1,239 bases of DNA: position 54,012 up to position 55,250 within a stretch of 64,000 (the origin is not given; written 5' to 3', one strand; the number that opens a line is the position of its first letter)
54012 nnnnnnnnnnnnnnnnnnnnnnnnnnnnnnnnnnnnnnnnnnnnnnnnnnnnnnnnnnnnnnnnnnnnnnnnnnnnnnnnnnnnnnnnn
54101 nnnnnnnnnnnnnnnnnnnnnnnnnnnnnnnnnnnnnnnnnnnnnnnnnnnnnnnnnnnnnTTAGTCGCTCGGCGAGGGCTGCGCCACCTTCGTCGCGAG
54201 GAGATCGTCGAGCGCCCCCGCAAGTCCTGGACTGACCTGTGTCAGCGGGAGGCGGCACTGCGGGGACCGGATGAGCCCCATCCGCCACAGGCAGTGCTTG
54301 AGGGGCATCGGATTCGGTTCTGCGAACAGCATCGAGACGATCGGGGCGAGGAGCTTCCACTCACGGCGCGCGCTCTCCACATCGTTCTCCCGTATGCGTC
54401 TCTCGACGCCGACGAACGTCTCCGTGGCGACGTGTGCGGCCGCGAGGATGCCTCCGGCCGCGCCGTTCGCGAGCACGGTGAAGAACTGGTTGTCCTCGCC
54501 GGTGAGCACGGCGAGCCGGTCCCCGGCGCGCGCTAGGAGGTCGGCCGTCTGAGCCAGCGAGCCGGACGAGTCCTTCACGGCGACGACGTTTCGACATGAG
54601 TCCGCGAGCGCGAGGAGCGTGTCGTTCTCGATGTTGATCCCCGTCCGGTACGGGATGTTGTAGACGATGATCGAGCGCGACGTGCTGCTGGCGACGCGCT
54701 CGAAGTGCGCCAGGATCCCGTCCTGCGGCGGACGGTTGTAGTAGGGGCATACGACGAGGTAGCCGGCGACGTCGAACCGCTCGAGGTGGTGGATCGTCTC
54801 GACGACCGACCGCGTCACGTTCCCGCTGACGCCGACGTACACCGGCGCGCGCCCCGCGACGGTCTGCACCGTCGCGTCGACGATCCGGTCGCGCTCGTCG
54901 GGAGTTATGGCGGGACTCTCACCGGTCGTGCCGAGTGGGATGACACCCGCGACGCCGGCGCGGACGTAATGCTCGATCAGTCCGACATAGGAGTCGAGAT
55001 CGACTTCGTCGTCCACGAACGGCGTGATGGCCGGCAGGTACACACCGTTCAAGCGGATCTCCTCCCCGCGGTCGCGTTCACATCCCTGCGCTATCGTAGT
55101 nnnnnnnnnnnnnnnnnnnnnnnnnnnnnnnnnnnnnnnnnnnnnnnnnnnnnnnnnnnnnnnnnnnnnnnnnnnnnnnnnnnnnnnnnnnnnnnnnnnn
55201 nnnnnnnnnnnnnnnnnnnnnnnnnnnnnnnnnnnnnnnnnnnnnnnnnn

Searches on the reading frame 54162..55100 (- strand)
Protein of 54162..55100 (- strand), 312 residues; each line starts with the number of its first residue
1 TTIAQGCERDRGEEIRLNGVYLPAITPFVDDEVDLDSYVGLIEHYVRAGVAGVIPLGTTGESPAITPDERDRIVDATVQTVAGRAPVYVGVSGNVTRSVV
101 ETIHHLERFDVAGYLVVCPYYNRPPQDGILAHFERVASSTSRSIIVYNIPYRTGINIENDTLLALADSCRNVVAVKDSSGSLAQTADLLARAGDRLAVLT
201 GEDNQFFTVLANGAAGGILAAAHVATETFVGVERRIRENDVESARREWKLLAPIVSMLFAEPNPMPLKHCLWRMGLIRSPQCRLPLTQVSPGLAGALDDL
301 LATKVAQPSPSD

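Call 48: search_protein_families(library=ncbifam, proteins=[window:54162-55100:-], max_evalue=0.0001)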
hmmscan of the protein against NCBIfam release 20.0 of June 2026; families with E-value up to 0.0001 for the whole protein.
window:54162-55100:- (312 aa): 7 families
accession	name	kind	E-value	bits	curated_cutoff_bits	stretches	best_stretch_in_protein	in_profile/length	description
TIGR00674.1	dapA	equivalog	1.4e-75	253.8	206.15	1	23-301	5-283/286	4-hydroxy-tetrahydrodipicolinate synthase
TIGR02313.1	HpaI-NOT-DapA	exception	1.8e-46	158.3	396.7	1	19-300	3-285/294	2,4-dihydroxyhept-2-ene-1,7-dioic acid aldolase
NF002958.0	PRK03620.1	subfamily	2.4e-30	105.4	278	1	17-202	11-192/307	5-dehydro-4-deoxyglucarate dehydratase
TIGR03249.1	KdgD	equivalog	1e-27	97.1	373.95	1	24-205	16-194/299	5-dehydro-4-deoxyglucarate dehydratase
NF040954.1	Arch_KDGaldase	equivalog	5.9e-27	94.7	390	1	22-256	5-233/288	bifunctional 2-dehydro-3-deoxy-phosphogluconate/2-dehydro-3-deoxy-6-phosphogalactonate aldolase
NF003164.0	PRK04147.1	equivalog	2.4e-24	86.2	281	1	16-302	3-288/294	N-acetylneuraminate lyase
TIGR00683.1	nanA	equivalog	9.7e-19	67.8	382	1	17-290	1-274/293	N-acetylneuraminate lyase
